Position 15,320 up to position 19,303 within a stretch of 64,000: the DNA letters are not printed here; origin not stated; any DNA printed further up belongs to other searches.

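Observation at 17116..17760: LamG/concanavalin-like domain inserted inside a LacZ-type GH2 beta-galactosidase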

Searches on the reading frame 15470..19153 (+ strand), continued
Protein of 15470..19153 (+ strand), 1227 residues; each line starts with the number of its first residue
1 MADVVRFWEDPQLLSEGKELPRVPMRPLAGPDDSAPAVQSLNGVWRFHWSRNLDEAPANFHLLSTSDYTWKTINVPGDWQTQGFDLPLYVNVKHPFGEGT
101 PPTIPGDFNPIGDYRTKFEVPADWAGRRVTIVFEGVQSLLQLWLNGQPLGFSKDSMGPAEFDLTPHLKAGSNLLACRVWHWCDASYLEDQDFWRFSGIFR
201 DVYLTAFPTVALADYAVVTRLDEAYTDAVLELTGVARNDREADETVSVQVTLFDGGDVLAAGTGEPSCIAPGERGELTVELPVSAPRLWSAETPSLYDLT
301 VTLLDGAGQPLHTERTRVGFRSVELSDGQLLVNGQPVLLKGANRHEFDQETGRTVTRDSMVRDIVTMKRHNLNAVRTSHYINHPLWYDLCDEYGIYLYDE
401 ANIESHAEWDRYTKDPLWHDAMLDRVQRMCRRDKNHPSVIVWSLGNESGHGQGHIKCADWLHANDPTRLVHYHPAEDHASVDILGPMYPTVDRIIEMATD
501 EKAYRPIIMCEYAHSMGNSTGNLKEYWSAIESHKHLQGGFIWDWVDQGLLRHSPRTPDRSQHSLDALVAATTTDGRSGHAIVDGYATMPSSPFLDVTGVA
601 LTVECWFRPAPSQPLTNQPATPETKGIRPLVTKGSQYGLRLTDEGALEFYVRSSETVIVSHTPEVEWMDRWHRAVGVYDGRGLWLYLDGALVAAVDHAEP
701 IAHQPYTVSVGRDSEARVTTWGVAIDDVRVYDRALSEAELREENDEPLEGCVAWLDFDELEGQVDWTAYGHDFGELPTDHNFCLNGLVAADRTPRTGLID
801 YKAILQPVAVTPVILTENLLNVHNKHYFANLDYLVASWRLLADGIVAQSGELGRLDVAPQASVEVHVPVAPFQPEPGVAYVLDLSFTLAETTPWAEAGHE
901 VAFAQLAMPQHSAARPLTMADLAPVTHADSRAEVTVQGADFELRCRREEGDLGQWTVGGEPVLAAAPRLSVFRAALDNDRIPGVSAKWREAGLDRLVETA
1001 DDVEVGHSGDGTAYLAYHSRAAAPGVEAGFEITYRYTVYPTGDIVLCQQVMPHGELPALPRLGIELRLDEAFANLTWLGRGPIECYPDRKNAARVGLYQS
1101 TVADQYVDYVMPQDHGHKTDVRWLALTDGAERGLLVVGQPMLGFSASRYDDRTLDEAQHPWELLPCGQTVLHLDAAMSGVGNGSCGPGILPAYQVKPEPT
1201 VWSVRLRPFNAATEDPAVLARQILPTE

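Call 10: search_protein_families(library=pfam, proteins=[P0022, P0112, P0010, P0066], max_evalue=0.001)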
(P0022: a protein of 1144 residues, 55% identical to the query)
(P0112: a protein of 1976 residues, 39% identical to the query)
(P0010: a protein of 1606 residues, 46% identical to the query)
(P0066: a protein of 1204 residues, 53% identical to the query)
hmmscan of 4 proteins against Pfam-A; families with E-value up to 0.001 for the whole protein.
P0022 (1144 aa): 8 families
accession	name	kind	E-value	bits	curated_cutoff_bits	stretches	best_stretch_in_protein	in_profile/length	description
PF02836.23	Glyco_hydro_2_C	-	3.1e-107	358.6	21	1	334-613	1-301/302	Glycosyl hydrolases family 2, TIM barrel domain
PF02929.23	Bgal_small_N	-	2.1e-80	270.4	25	2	946-1125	84-248/248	Beta galactosidase small chain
PF02837.24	Glyco_hydro_2_N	-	2.5e-52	177.7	28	1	46-216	1-169/169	Glycosyl hydrolases family 2, sugar binding domain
PF16353.11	LacZ_4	-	2.1e-31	108.5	27.3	1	624-712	1-86/87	Beta-galactosidase, domain 4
PF00703.27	Glyco_hydro_2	-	9.3e-17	62.2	23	1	218-332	1-109/109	Glycosyl hydrolases family 2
PF22666.2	Glyco_hydro_2_N2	-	3.9e-10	40.5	27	1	121-188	51-119/167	Glycosyl hydrolase 2 galactose-binding domain-like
PF19960.5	EAD7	-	2.1e-08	34.3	32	1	855-906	5-56/62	Effector-associated domain 7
PF03198.20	Glyco_hydro_72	-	0.001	18.9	25.9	0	343-459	23-146/314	Glucanosyltransferase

P0112 (1976 aa): 11 families
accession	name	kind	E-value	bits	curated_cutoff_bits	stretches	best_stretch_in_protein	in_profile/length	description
PF02836.23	Glyco_hydro_2_C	-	1.7e-94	316.8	21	2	379-607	2-254/302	Glycosyl hydrolases family 2, TIM barrel domain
PF02929.23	Bgal_small_N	-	3.2e-80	269.8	25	1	998-1266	1-248/248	Beta galactosidase small chain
PF02837.24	Glyco_hydro_2_N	-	7.8e-47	159.8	28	1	88-261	1-169/169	Glycosyl hydrolases family 2, sugar binding domain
PF08305.17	NPCBM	-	6.9e-45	152.9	23.9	1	1370-1511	2-136/137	NPCBM/NEW2 domain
PF16353.11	LacZ_4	-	3.5e-29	101.4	27.3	1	880-969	1-87/87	Beta-galactosidase, domain 4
PF13385.13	Laminin_G_3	-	2.6e-26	93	27.6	1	638-796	5-151/151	Concanavalin A-like lectin/glucanases superfamily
PF00703.27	Glyco_hydro_2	-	2.9e-15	57.4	23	1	263-376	1-109/109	Glycosyl hydrolases family 2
PF22666.2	Glyco_hydro_2_N2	-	5.6e-11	43.2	27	1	166-232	51-118/167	Glycosyl hydrolase 2 galactose-binding domain-like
PF02368.24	Big_2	-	1.2e-09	38.4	22.8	2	1517-1585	3-66/79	Bacterial Ig-like domain (group 2)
PF22359.2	Big-like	-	5.7e-09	36.5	27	1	1555-1602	3-46/48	Bacterial Ig-like domain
PF12733.13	Cadherin-like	-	0.0007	20.4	24.2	1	1622-1687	11-88/89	Cadherin-like beta sandwich domain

P0010 (1606 aa): 7 families
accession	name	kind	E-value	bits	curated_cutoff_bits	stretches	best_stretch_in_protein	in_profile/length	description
PF02836.23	Glyco_hydro_2_C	-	7.7e-97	324.5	21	2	356-583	1-248/302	Glycosyl hydrolases family 2, TIM barrel domain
PF02929.23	Bgal_small_N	-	3.4e-70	237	25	1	964-1233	1-246/248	Beta galactosidase small chain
PF02837.24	Glyco_hydro_2_N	-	1.9e-44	152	28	1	65-238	1-169/169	Glycosyl hydrolases family 2, sugar binding domain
PF16353.11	LacZ_4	-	5.2e-26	91.2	27.3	1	847-934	1-85/87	Beta-galactosidase, domain 4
PF13385.13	Laminin_G_3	-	7e-25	88.4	27.6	1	617-765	4-150/151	Concanavalin A-like lectin/glucanases superfamily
PF00703.27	Glyco_hydro_2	-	8.6e-17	62.3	23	1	240-354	1-109/109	Glycosyl hydrolases family 2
PF22666.2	Glyco_hydro_2_N2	-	2.9e-06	27.9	27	1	142-209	52-118/167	Glycosyl hydrolase 2 galactose-binding domain-like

P0066 (1204 aa): 7 families
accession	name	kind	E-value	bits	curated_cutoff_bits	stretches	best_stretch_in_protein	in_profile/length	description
PF02836.23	Glyco_hydro_2_C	-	2.3e-100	336.1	21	1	339-618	1-301/302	Glycosyl hydrolases family 2, TIM barrel domain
PF02929.23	Bgal_small_N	-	1.2e-74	251.5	25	1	749-1023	3-247/248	Beta galactosidase small chain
PF01220.24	DHquinase_II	-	7e-57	191.5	23.3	1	1060-1196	1-137/138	Dehydroquinase class II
PF02837.24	Glyco_hydro_2_N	-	8.4e-52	175.9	28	1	51-221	1-169/169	Glycosyl hydrolases family 2, sugar binding domain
PF16353.11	LacZ_4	-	1.9e-30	105.4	27.3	1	629-718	1-87/87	Beta-galactosidase, domain 4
PF00703.27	Glyco_hydro_2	-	9.9e-17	62.1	23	1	223-337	1-109/109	Glycosyl hydrolases family 2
PF22666.2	Glyco_hydro_2_N2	-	2.7e-08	34.5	27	1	126-191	51-117/167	Glycosyl hydrolase 2 galactose-binding domain-like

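Call 33: find_encoding_contigs(protein=P0003, flank=10000, max_places=1)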
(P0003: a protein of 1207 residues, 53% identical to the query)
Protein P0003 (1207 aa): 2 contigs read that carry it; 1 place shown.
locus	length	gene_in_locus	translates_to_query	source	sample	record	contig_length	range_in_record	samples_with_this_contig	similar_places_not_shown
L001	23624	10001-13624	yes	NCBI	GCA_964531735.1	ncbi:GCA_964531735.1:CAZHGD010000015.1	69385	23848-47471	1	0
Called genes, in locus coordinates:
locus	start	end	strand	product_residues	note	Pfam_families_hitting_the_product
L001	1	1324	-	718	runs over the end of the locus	-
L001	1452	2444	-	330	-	PF01208:URO-D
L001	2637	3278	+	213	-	PF04542:Sigma70_r2, PF07638:Sigma70_ECF (weak), PF08281:Sigma70_r4_2, PF04545:Sigma70_r4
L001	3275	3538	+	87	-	-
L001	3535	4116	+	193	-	-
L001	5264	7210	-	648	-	-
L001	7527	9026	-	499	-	PF12072:RNase_Y_N, PF00013:KH_1 (weak), PF01966:HD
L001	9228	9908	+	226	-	-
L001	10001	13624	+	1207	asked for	PF02837:Glyco_hydro_2_N, PF22666:Glyco_hydro_2_N2 (weak), PF00703:Glyco_hydro_2, PF02836:Glyco_hydro_2_C, PF13385:Laminin_G_3, PF02836:Glyco_hydro_2_C (weak), PF16353:LacZ_4, PF02929:Bgal_small_N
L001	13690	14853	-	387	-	-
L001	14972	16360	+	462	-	PF00728:Glyco_hydro_20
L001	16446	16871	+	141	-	-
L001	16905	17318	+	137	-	PF00072:Response_reg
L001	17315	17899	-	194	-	PF01121:CoaE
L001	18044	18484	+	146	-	PF14559:TPR_19 (faint), PF00515:TPR_1 (faint), PF07719:TPR_2 (faint), PF13181:TPR_8 (faint), PF13414:TPR_11 (weak), PF13424:TPR_12 (faint), PF13428:TPR_14 (faint), PF13431:TPR_17 (faint)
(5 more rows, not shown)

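Call 34: find_encoding_contigs(protein=P0009, flank=10000, max_places=1)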
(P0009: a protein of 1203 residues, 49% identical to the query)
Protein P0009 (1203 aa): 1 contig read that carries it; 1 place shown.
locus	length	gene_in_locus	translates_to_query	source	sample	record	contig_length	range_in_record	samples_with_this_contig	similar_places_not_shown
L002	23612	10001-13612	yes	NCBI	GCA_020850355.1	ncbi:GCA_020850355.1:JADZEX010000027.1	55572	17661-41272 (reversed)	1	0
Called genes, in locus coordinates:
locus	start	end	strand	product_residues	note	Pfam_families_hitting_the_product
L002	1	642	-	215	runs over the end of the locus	PF07963:N_methyl, PF07596:SBP_bac_10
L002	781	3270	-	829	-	PF16889:Hepar_II_III_N, PF07940:Hepar_II_III_C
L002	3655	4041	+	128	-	PF13366:PDDEXK_3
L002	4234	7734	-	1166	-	PF13174:TPR_6 (faint)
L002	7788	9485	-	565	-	-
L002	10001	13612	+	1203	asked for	PF02837:Glyco_hydro_2_N, PF22666:Glyco_hydro_2_N2 (weak), PF00703:Glyco_hydro_2, PF02836:Glyco_hydro_2_C, PF13385:Laminin_G_3, PF02836:Glyco_hydro_2_C (weak), PF16353:LacZ_4, PF02929:Bgal_small_N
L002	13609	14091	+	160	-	-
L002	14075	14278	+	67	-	-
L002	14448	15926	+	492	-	PF00884:Sulfatase, PF16347:SGSH_C (faint)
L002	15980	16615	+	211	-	-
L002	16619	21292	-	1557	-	PF03705:CheR_N, PF01739:CheR, PF13596:PAS_10, PF08447:PAS_3, PF08448:PAS_4, PF13426:PAS_9, PF08448:PAS_4, PF02518:HATPase_c, +3 more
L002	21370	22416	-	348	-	-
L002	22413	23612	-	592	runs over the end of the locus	PF13941:MutL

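Call 35: find_encoding_contigs(protein=P0012, flank=10000, max_places=1)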
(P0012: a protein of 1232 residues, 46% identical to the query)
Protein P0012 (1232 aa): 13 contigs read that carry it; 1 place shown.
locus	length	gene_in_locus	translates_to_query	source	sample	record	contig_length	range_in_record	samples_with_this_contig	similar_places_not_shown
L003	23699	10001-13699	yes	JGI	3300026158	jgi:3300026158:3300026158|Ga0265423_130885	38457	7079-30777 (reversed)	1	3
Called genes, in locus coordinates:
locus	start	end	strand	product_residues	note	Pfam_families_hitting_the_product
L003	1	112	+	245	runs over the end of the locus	PF00884:Sulfatase, PF16347:SGSH_C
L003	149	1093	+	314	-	-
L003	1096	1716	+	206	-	PF09699:Paired_CXXCH_1 (weak)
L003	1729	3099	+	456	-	PF13517:FG-GAP_3 (faint), PF21348:RGL11_C (faint)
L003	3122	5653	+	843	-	-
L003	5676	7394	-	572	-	-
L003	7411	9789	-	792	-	PF22848:ASD1_dom, PF06964:Alpha-L-AF_C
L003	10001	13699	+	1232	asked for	PF02837:Glyco_hydro_2_N, PF22666:Glyco_hydro_2_N2 (weak), PF00703:Glyco_hydro_2, PF02836:Glyco_hydro_2_C, PF13385:Laminin_G_3, PF02836:Glyco_hydro_2_C, PF16353:LacZ_4, PF02929:Bgal_small_N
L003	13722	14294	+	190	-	PF27226:AF_1845 (weak)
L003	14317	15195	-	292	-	PF04015:DUF362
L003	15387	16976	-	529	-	PF01875:Memo, PF01871:AMMECR1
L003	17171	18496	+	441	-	PF00884:Sulfatase, PF01663:Phosphodiest (faint), PF16347:SGSH_C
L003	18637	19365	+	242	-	PF00483:NTP_transferase, PF12804:NTP_transf_3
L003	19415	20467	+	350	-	-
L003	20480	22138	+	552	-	PF13231:PMT_2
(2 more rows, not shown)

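Call 36: predict_structure(alignment_id=A1)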
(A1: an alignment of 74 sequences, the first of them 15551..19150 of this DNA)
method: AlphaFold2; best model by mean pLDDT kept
length: 1200 residues; sequences in the alignment: 74
mean_pLDDT: 92.4   pTM: 0.92
mean pLDDT of the five models: 92.4, 92.3, 91.2, 90.6, 90.3
residues with pLDDT >= 90: 958; 70-90: 211; 50-70: 25; < 50: 6
segments of 3 or more residues with pLDDT < 50: 1-4
pLDDT, mean of each block of 10 residues (from residue 1): 57 96 93 93 96 93 82 78 94 91 91 94 83 92 95 88 85 93 92 95 96 94 92 92 95 96 96 95 92 96 96 93 91 95 96 77 97 86 89 91 92 91 93 94 91 94 94 91 89 91 96 93 96 96 95 96 95 96 70 60 96 93 95 91 96 98 97 93 94 93 97 89 96 94 89 88 92 97 96 97 97 96 96 97 94 97 97 98 90 87 92 92 88 92 94 90 94 92 88 93 96 94 97 97 96 96 96 96 92 98 96 96 94 94 97 82 94 97 95 85
secondary structure, 60 per line:
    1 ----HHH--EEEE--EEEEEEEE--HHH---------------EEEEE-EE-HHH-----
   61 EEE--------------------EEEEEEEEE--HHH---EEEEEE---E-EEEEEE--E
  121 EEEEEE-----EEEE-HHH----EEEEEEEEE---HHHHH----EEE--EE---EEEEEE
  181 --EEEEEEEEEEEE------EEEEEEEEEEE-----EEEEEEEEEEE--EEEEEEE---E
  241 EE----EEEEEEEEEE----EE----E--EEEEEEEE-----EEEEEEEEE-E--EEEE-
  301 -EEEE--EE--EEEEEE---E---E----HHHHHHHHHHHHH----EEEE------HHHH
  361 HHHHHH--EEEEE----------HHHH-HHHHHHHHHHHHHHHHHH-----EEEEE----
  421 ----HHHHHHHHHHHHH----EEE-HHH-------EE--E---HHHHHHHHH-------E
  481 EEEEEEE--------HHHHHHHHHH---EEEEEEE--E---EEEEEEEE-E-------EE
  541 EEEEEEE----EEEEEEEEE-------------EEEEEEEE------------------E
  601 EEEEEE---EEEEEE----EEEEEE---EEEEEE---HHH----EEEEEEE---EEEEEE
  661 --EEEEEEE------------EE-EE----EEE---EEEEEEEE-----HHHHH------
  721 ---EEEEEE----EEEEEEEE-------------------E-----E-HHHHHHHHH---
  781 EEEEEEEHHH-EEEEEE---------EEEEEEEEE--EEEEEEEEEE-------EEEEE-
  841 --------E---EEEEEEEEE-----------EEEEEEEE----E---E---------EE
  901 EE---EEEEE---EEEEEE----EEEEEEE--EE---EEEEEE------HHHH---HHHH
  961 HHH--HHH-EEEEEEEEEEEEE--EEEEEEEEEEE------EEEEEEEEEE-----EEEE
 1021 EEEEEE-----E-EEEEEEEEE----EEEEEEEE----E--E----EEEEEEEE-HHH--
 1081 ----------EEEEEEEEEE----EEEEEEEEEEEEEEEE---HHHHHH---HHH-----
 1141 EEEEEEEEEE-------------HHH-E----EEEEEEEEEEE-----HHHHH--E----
elements in order (helices of 4 or more, strands of 3 or more residues): E10-13 E16-23 E44-48 E61-63 E84-92 E101-106 E112-117 E120-126 E132-135 E144-152 H156-160 E165-167 E175-180 E183-194 E201-211 E217-227 E230-236 E240-242 E247-256 E270-277 E283-291 E296-299 E302-305 E312-317 H330-342 E347-350 H357-366 E369-373 H384-387 H389-406 E412-416 H425-437 E442-444 H464-472 E480-487 H496-505 E509-515 E522-529 E539-547 E552-560 E574-581 E600-606 E610-615 E620-625 E629-634 E645-651 E655-660 E663-669 E691-693 E697-704 H710-714 E724-729 E734-741 H769-777 E781-787 E792-797 E807-815 E818-827 E835-839 E853-861 E873-880 E899-902 E906-910 E914-919 E924-930 E938-943 H950-953 H957-963 E970-982 E985-995 E1002-1011 E1017-1026 E1034-1042 E1047-1054 E1067-1074 E1091-1100 E1105-1120 H1124-1129 E1141-1150 E1173-1183 H1189-1193
